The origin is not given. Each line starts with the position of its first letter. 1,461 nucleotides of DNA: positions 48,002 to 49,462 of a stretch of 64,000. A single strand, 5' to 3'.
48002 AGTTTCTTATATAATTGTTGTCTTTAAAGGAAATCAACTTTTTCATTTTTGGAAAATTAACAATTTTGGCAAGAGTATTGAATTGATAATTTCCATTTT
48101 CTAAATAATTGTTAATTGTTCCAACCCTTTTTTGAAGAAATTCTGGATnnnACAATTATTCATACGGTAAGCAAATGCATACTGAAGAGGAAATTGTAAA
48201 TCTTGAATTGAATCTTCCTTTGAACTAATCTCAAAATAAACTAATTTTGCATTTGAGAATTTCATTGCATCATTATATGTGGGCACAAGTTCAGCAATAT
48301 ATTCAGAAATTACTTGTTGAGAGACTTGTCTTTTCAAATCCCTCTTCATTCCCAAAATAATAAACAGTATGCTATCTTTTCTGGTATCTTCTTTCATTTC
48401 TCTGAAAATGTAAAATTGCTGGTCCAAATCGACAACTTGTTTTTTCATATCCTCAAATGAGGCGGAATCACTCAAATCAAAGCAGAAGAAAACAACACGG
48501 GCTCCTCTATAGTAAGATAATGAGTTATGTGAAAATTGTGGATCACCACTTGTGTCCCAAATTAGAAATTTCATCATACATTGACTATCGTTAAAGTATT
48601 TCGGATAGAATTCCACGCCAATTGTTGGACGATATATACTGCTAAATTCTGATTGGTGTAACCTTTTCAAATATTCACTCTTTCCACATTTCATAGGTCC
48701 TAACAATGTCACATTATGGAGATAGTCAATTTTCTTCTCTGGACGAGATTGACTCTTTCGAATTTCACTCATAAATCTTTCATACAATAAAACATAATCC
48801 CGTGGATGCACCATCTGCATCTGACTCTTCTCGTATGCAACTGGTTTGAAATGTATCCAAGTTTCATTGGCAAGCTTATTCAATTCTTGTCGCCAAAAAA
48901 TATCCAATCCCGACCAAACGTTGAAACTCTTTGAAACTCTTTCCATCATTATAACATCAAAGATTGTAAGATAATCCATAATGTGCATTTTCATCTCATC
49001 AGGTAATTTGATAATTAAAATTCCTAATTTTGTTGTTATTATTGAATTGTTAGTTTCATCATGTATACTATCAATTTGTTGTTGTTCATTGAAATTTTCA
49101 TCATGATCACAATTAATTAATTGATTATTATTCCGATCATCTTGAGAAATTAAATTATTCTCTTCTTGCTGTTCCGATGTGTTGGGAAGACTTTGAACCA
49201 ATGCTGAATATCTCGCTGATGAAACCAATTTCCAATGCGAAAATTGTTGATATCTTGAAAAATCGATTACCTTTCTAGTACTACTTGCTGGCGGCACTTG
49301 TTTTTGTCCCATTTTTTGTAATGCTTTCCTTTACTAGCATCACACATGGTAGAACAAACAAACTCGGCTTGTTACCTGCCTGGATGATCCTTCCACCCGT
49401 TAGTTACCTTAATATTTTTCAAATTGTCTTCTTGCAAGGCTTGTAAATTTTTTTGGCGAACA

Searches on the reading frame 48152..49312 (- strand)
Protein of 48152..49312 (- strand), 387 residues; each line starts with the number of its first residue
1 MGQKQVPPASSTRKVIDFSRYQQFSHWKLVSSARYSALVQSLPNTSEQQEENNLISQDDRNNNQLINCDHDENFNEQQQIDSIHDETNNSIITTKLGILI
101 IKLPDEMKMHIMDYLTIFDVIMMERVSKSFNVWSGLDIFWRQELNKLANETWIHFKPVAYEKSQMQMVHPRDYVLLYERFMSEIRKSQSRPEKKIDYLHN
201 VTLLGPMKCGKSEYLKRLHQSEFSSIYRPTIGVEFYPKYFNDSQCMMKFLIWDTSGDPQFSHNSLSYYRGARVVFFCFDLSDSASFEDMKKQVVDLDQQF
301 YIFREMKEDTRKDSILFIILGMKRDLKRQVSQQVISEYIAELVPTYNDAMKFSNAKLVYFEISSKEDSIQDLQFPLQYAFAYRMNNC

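Call 7: search_protein_families(library=pfam, max_evalue=1, proteins=[window:48152-49312:-])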
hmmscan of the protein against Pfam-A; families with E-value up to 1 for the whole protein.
seq(387 aa): 6 families
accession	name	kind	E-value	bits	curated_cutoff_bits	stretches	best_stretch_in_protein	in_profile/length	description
PF00071.28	Ras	-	8.6e-23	81.1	21.6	1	201-367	2-146/162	Ras family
PF08477.19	Roc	-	2.1e-15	57.5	27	1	201-293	2-99/119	Ras of Complex, Roc, domain of DAPkinase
PF00025.27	Arf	-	2.3e-08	34.1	22.3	1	201-339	17-140/174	ADP-ribosylation factor family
PF00646.38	F-box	-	0.00029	21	20.5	1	101-141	2-42/43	F-box domain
PF12937.12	F-box-like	-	0.00064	19.9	24.3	1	102-141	3-42/47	F-box-like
PF01926.29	MMR_HSR1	-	0.027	15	21.9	1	201-297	2-100/113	50S ribosome-binding GTPase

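Call 8: list_cluster_members(proteins=[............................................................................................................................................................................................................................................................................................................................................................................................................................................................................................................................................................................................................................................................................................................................, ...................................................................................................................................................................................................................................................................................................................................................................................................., window:48152-49312:-])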
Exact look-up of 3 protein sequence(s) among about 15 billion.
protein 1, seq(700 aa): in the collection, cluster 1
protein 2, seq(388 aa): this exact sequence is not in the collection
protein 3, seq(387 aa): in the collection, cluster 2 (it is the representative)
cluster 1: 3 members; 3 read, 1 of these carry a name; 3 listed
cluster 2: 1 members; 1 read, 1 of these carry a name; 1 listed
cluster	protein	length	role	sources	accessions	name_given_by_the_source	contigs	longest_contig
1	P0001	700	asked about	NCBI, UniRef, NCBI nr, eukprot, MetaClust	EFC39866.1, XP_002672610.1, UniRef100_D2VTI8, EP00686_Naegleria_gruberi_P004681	rho family small GTPase [Naegleria gruberi] | Rho family small GTPase n=1 Tax=Naegleria gruberi TaxID=5762 RepID=D2VTI8_NAEGR | XP_002672610.1 rho family small GTPase [Naegleria gruberi strain NEG-M]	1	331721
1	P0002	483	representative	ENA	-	-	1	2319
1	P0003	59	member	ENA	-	-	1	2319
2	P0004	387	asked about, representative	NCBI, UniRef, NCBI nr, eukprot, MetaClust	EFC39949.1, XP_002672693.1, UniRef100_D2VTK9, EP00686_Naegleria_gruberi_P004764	rab family GTPase [Naegleria gruberi] | Rab family GTPase n=1 Tax=Naegleria gruberi TaxID=5762 RepID=D2VTK9_NAEGR | XP_002672693.1 rab family GTPase [Naegleria gruberi strain NEG-M]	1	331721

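Call 17: find_homologous_proteins(query=P0001, max_evalue=0.00001)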
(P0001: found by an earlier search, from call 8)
Query P0001 (700 aa): 25 proteins with E <= 0.00001 among 6172 candidates.
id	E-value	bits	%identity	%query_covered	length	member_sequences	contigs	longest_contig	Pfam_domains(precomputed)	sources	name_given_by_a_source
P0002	0.0e+0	1104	99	69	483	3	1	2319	PF07646.22,PF13418.13,PF24681.2,PF13854.13,PF13415.13,PF25852.1,PF24981.2,PF01344.32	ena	-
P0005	5.3e-126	440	37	97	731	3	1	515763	PF24996.1,PF07646.22,PF13418.13,PF24681.2,PF13854.13,PF13415.13,PF25852.1,PF08477.20,PF24981.2,PF01344.32,PF00071.29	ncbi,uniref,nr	ncbi:hypothetical protein FDP41_007326 [Naegleria fowleri]|uniref:F-box domain-containing protein n=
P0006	1.0e-122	429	36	99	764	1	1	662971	PF07646.22,PF13418.13,PF00646.39,PF24681.2,PF13415.13,PF08477.20,PF24981.2,PF01344.32,PF25210.2,PF12937.13,PF13854.13,PF25852.1,PF00071.29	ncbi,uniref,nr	ncbi:hypothetical protein C9374_004444 [Naegleria lovaniensis]|uniref:F-box domain-containing protei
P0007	1.6e-102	362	37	79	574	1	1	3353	PF07646.22,PF13418.13,PF24681.2,PF13854.13,PF13415.13,PF08477.20,PF24981.2,PF01344.32,PF00071.29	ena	-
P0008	7.0e-60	221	34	73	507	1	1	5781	PF24996.1,PF07646.22,PF13418.13,PF24681.2,PF13854.13,PF13415.13,PF24981.2,PF01344.32,PF25210.2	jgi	-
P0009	1.5e-44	171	30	39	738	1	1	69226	PF07646.22,PF13418.13,PF24681.2,PF13415.13,PF13920.13,PF24981.2,PF01344.32,PF25210.2,PF24996.1,PF13964.13,PF13854.13,PF25852.1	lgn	-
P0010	2.2e-31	127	24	79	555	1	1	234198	PF07646.22,PF13418.13,PF00646.39,PF24681.2,PF13415.13,PF08477.20,PF24981.2,PF01344.32,PF25210.2,PF12937.13,PF24996.1,PF13964.13,PF13854.13,PF00071.29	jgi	jgi:hypothetical protein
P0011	1.5e-17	81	27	28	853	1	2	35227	PF07646.22,PF13418.13,PF24681.2,PF13415.13,PF24981.2,PF01344.32,PF25210.2,PF13676.12,PF11932.14,PF24996.1,PF01582.26,PF13964.13,PF13854.13,PF25852.1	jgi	jgi:N-acetylneuraminic acid mutarotase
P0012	9.8e-13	65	25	38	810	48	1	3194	PF07646.22,PF13418.13,PF24681.2,PF13854.13,PF13415.13,PF24981.2,PF01344.32,PF13860.13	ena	-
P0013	7.1e-12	63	25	41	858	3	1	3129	PF13418.13,PF24681.2,PF13854.13,PF13415.13,PF24981.2,PF01344.32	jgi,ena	-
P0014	7.1e-12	63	24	34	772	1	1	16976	PF07646.22,PF13418.13,PF24681.2,PF13854.13,PF13415.13,PF24981.2,PF01344.32,PF13860.13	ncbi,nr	ncbi:MAG TPA: kelch repeat-containing protein [Candidatus Eisenbacteria bacterium]|nr:kelch repeat-c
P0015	1.4e-11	62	25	32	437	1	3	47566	PF24996.1,PF07646.22,PF13418.13,PF24681.2,PF13854.13,PF13415.13,PF24981.2,PF01344.32,PF25210.2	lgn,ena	-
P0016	2.4e-11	61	21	28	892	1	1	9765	PF13418.13,PF24681.2,PF13854.13,PF13415.13,PF24981.2,PF02368.25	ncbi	-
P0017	1.3e-10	58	28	23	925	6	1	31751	PF24996.1,PF07646.22,PF13418.13,PF13964.13,PF24681.2,PF13854.13,PF13415.13,PF24981.2,PF01344.32,PF25210.2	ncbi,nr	ncbi:5936_t:CDS:10 [Entrophospora sp. SA101]|nr:5936_t:CDS:10 [Entrophospora sp. SA101]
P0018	2.4e-10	58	26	23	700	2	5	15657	PF13418.13,PF24681.2,PF13854.13,PF13415.13,PF24981.2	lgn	-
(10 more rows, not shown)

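Call 35: find_encoding_contigs(protein=P0010, flank=4000, max_places=3)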
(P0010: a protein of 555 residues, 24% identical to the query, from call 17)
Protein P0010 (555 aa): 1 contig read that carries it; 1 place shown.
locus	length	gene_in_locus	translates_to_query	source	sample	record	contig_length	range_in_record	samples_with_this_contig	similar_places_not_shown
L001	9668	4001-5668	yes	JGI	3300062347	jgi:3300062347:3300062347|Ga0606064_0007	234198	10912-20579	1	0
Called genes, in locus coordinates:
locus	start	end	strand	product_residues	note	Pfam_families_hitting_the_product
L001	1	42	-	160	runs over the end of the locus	-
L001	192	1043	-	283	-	-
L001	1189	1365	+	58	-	-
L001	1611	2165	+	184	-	-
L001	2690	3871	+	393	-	PF00134:Cyclin_N, PF02984:Cyclin_C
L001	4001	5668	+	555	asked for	PF13415:Beta-prop_FBX42, PF13854:Kelch_HCF, PF24681:Kelch_KLHDC2_KLHL20_DRC7, PF25210:Kelch_FKB95, PF24981:Beta-prop_ATRN-LZTR1, PF01344:Kelch_1, PF13854:Kelch_HCF, PF24981:Beta-prop_ATRN-LZTR1, +9 more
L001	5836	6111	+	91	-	PF00071:Ras (weak)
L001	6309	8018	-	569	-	PF13640:2OG-FeII_Oxy_3 (weak)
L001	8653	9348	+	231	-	PF01551:Peptidase_M23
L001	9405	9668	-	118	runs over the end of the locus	-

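Call 38: find_homologous_proteins(query=P0004, max_evalue=0.001)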
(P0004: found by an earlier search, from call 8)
Query P0004 (387 aa): 44 proteins with E <= 0.001 among 931 candidates.
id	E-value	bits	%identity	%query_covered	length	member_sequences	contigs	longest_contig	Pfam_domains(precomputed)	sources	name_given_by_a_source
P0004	1.1e-258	875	100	100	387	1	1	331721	PF00025.28,PF08477.20,PF00071.29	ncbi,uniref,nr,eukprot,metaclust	ncbi:rab family GTPase [Naegleria gruberi]|uniref:Rab family GTPase n=1 Tax=Naegleria gruberi TaxID=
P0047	8.2e-35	139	38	49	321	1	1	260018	PF00025.28,PF08477.20,PF12937.13,PF00071.29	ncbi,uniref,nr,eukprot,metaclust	ncbi:rab family small GTPase [Naegleria gruberi]|uniref:Rab family small GTPase n=1 Tax=Naegleria gr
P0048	6.1e-10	57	34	30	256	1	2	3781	PF00025.28,PF08477.20,PF00071.29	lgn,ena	-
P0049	6.5e-10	57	30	39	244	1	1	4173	PF00025.28,PF08477.20,PF00009.34,PF04670.19,PF00071.29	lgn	-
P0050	1.4e-9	55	30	36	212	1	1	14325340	PF01926.30,PF00025.28,PF08477.20,PF00071.29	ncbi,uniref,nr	ncbi:PREDICTED: ras-related protein RABA6b-like [Nelumbo nucifera]|uniref:Ras-related protein RABA6b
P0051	7.1e-9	53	30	44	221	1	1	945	PF01926.30,PF00025.28,PF08477.20,PF00009.34,PF00071.29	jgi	-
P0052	1.2e-8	52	32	40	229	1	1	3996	PF00025.28,PF08477.20,PF00009.34,PF00071.29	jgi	jgi:Ras-related protein Rab-4B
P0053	1.8e-8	52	36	25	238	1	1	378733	PF00025.28,PF08477.20,PF00071.29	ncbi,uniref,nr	ncbi:unnamed protein product [Paramecium sonneborni]|uniref:Uncharacterized protein n=1 Tax=Parameci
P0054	2.0e-8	52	38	24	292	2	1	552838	PF00025.28,PF08477.20,PF00071.29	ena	-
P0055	2.1e-8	52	32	35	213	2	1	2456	PF01926.30,PF00025.28,PF08477.20,PF00009.34,PF00071.29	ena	-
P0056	5.8e-8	50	28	48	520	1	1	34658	PF03987.21,PF00025.28,PF08477.20,PF00071.29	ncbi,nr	ncbi:hypothetical protein BBJ28_00005875 [Nothophytophthora sp. Chile5]|nr:hypothetical protein BBJ2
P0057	7.2e-8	50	31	43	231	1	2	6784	PF00025.28,PF08477.20,PF00071.29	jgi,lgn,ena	-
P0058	7.3e-8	50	35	35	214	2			PF01926.30,PF00025.28,PF08477.20,PF00009.34,PF03193.23,PF00071.29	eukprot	eukprot:TRINITY_DN6027_c0_g1_i3.p1 TRINITY_DN6027_c0_g1~~TRINITY_DN6027_c0_g1_i3.p1 ORF type:complet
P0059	9.0e-8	50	32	37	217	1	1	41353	PF00025.28,PF08477.20,PF00071.29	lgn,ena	-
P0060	1.7e-7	49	30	43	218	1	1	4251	PF00025.28,PF08477.20,PF00071.29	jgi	jgi:Ras-related protein Rab-4B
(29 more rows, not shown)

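Call 46: search_protein_representatives(protein=P0001)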
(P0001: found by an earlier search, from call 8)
Query: 700 residues. Proteins with E-value up to 0.001 (for the whole library): 21517; up to 1e-10: 6208; up to 1e-30: 204. The best 150 are listed.
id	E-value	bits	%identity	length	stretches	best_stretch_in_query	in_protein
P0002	0.0e+00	1104.0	99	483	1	33-513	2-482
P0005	1.7e-126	439.7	40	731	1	7-684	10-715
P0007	5.0e-103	362.1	40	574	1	5-559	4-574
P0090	2.9e-87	310.0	49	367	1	5-333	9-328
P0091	1.5e-83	297.8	41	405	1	177-559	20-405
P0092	1.7e-83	297.6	40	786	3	502-674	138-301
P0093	4.6e-79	282.9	32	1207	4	506-674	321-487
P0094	5.4e-73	262.9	36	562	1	9-544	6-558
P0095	2.3e-70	254.2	34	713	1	7-678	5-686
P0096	1.5e-57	211.8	33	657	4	488-697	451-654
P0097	4.0e-56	207.1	28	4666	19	124-207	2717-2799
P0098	1.1e-55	205.7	34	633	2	23-407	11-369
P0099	3.5e-55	204.0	35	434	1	88-523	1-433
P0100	4.7e-52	193.7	34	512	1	192-700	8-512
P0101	1.8e-50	188.4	36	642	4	504-680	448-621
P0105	6.6e-49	183.3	34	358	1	362-695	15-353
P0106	3.4e-48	180.9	36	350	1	348-700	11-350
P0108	4.5e-46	173.9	37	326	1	363-699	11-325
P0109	1.1e-45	172.6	33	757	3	506-682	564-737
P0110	3.3e-45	171.0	35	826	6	503-672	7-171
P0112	3.4e-43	164.4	33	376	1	337-689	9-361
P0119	1.8e-40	155.4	39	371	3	505-675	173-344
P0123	1.2e-39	152.7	37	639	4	494-667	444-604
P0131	8.8e-38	146.5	34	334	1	362-682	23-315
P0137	3.8e-37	144.4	43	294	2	499-679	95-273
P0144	1.7e-36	142.3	32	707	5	505-698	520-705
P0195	1.7e-34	135.6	37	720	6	504-681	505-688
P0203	6.2e-34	133.8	31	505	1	358-681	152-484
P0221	5.9e-33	130.5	28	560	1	24-571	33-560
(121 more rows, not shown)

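Call 47: list_cluster_members(proteins=[P0095, P0094, P0100, P0105, P0106, P0108, P0112, P0131, P0203, P0221])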
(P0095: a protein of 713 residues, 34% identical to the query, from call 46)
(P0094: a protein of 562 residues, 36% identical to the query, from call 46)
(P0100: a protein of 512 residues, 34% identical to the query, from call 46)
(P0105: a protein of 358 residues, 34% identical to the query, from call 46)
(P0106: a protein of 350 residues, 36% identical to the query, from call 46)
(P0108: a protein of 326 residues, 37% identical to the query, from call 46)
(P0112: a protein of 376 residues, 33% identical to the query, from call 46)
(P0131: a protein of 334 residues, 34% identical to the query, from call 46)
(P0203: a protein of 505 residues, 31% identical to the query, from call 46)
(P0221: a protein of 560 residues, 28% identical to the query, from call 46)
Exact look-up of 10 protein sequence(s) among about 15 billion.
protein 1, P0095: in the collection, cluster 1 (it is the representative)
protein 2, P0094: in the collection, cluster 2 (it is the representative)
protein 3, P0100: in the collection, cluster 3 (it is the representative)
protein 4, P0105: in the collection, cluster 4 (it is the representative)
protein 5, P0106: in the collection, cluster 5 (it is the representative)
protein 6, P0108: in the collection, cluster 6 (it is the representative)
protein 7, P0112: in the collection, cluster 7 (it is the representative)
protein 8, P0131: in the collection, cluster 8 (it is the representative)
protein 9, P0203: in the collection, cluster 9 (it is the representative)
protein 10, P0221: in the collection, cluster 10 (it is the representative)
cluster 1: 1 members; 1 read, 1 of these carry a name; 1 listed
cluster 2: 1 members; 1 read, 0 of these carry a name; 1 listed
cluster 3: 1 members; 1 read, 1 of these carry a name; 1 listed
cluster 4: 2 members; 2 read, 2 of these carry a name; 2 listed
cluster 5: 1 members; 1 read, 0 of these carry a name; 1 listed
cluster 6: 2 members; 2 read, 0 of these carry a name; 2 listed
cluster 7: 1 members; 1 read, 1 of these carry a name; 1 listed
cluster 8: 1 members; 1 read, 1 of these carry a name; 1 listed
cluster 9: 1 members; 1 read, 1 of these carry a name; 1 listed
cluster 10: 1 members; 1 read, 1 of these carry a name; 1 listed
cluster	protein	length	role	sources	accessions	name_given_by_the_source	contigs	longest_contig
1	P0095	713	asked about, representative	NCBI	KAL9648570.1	hypothetical protein ABK040_012229 [Willaertia magna]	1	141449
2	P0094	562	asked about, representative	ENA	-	-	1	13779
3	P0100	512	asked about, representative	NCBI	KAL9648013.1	hypothetical protein ABK040_012314 [Willaertia magna]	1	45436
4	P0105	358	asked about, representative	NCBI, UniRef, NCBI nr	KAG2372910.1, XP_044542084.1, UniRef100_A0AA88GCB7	hypothetical protein C9374_013032 [Naegleria lovaniensis] | Rho family small GTPase n=1 Tax=Naegleria lovaniensis TaxID=51637 RepID=A0AA88GCB7_NAELO | uncharacterized protein C9374_013032 [Naegleria lovaniensis]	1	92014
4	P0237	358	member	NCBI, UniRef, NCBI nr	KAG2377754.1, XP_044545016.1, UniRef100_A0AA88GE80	hypothetical protein C9374_008839 [Naegleria lovaniensis] | Rho family small GTPase n=1 Tax=Naegleria lovaniensis TaxID=51637 RepID=A0AA88GE80_NAELO | uncharacterized protein C9374_008839 [Naegleria lovaniensis]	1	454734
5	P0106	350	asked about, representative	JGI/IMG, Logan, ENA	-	-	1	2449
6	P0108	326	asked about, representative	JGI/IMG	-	-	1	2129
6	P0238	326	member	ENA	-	-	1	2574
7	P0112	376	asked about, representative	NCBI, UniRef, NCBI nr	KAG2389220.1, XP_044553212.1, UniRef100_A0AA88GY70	hypothetical protein C9374_014620 [Naegleria lovaniensis] | Rho family small GTPase n=1 Tax=Naegleria lovaniensis TaxID=51637 RepID=A0AA88GY70_NAELO | uncharacterized protein C9374_014620 [Naegleria lovaniensis]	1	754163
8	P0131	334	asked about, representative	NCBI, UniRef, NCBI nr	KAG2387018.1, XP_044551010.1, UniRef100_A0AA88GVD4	hypothetical protein C9374_002053 [Naegleria lovaniensis] | Uncharacterized protein n=1 Tax=Naegleria lovaniensis TaxID=51637 RepID=A0AA88GVD4_NAELO | uncharacterized protein C9374_002053 [Naegleria lovaniensis]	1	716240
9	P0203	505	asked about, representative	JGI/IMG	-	small GTP-binding protein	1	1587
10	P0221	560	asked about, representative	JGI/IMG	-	hypothetical protein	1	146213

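Call 48: predict_structure(alignment_id=A1)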
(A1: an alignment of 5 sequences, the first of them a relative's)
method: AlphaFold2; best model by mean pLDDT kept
length: 700 residues; sequences in the alignment: 5
mean_pLDDT: 57.1   pTM: 0.48
mean pLDDT of the five models: 57.1, 54.8, 52.8, 52.7, 51.4
residues with pLDDT >= 90: 39; 70-90: 180; 50-70: 188; < 50: 293
segments of 3 or more residues with pLDDT < 50: 1-3, 37-43, 97-99, 331-402, 429-431, 458-504, 513-522, 524-544, 558-576, 586-592, 610-612, 619-700
pLDDT, mean of each block of 10 residues (from residue 1): 57 66 63 56 64 77 58 67 67 55 75 72 58 86 74 76 84 85 88 90 90 90 92 87 83 88 85 90 85 67 72 68 64 28 30 33 33 35 33 36 53 56 50 60 57 49 39 43 32 35 46 47 46 35 46 50 36 46 49 54 54 49 31 27 32 32 41 44 28 24
secondary structure, 60 per line:
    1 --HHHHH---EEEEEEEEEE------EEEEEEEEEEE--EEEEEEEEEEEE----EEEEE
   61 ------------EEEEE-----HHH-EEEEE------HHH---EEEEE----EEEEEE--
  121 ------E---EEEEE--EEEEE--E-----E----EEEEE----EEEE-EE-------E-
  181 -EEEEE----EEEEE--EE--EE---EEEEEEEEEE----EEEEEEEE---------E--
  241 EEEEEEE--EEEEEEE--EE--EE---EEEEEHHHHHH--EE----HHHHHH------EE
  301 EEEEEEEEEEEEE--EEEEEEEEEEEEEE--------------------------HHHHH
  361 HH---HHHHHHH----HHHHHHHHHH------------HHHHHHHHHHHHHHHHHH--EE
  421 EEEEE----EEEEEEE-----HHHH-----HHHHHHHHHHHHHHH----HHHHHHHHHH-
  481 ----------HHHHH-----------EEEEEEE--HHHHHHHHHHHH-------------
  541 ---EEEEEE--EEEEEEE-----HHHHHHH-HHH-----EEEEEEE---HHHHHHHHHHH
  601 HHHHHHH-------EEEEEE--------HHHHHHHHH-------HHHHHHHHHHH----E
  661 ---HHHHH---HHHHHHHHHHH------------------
elements in order (helices of 4 or more, strands of 3 or more residues): H3-7 E11-20 E27-37 E40-51 E56-60 E73-77 E87-91 E104-108 E113-118 E131-135 E138-142 E156-160 E165-168 E182-186 E191-195 E207-216 E221-228 E241-247 E250-256 E268-272 H273-278 H287-292 E299-313 E316-329 H356-362 H366-372 H377-386 H399-416 E419-425 E430-436 H442-445 H451-465 H470-479 H491-495 E507-513 H516-527 E544-549 E552-558 H564-570 E580-586 H590-607 E615-620 H629-637 H645-655 H664-668 H672-682

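Call 81: list_cluster_members(proteins=[P0096, P0098, P0101, P0109, P0110, P0119, P0123, P0137, P0144, P0195])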
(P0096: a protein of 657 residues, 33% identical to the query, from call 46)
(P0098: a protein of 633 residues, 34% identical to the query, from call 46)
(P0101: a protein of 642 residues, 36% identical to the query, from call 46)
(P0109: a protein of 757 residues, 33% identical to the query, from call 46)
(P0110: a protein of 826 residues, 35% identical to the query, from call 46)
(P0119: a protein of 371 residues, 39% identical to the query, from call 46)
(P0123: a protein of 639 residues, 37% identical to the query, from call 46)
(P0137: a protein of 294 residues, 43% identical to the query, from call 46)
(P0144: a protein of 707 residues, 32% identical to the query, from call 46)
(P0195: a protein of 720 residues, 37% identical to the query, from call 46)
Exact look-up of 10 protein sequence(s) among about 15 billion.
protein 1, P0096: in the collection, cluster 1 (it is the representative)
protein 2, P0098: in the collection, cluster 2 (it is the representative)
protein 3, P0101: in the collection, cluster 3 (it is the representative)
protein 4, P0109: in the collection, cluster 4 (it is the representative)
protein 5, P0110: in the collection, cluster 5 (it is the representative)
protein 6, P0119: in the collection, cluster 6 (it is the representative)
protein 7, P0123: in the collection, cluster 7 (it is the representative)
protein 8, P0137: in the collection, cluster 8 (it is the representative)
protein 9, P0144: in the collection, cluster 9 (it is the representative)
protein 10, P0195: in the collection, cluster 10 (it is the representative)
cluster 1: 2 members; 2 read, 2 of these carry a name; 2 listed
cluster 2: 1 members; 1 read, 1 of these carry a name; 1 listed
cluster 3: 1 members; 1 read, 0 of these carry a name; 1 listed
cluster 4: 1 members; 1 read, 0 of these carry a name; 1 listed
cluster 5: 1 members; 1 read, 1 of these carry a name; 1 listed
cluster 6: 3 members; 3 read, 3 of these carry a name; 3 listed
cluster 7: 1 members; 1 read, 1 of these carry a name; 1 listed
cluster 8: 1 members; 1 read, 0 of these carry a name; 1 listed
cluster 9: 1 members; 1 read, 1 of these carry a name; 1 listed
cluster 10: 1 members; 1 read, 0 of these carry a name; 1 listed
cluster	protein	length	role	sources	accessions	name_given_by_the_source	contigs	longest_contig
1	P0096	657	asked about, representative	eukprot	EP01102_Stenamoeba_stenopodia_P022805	TRINITY_DN963_c0_g1_i3.p1 TRINITY_DN963_c0_g1~~TRINITY_DN963_c0_g1_i3.p1 ORF ...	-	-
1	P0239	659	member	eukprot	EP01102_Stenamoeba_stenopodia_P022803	TRINITY_DN963_c0_g1_i1.p1 TRINITY_DN963_c0_g1~~TRINITY_DN963_c0_g1_i1.p1 ORF ...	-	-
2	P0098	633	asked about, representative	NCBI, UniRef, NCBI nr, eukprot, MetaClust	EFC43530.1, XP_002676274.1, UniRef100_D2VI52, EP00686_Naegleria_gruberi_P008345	rho family small GTPase [Naegleria gruberi] | Rho family small GTPase n=1 Tax=Naegleria gruberi TaxID=5762 RepID=D2VI52_NAEGR | XP_002676274.1 rho family small GTPase [Naegleria gruberi strain NEG-M]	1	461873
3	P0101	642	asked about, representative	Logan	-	-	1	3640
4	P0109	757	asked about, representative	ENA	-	-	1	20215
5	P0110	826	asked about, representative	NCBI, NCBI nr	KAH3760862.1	small GTPase Rac protein 1 [Pelomyxa schiedti]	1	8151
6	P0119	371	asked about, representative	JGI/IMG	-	Ras-related C3 botulinum toxin substrate 1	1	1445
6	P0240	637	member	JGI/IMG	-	Ras-related C3 botulinum toxin substrate 1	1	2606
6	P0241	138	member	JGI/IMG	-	hypothetical protein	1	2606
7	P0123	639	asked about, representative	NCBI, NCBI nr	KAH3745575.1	Ras subfamily protein [Pelomyxa schiedti]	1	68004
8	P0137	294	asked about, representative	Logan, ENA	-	-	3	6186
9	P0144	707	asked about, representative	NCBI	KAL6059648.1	rho-related GTP-binding protein RhoG-like [Balamuthia mandrillaris]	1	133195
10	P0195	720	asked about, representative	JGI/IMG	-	-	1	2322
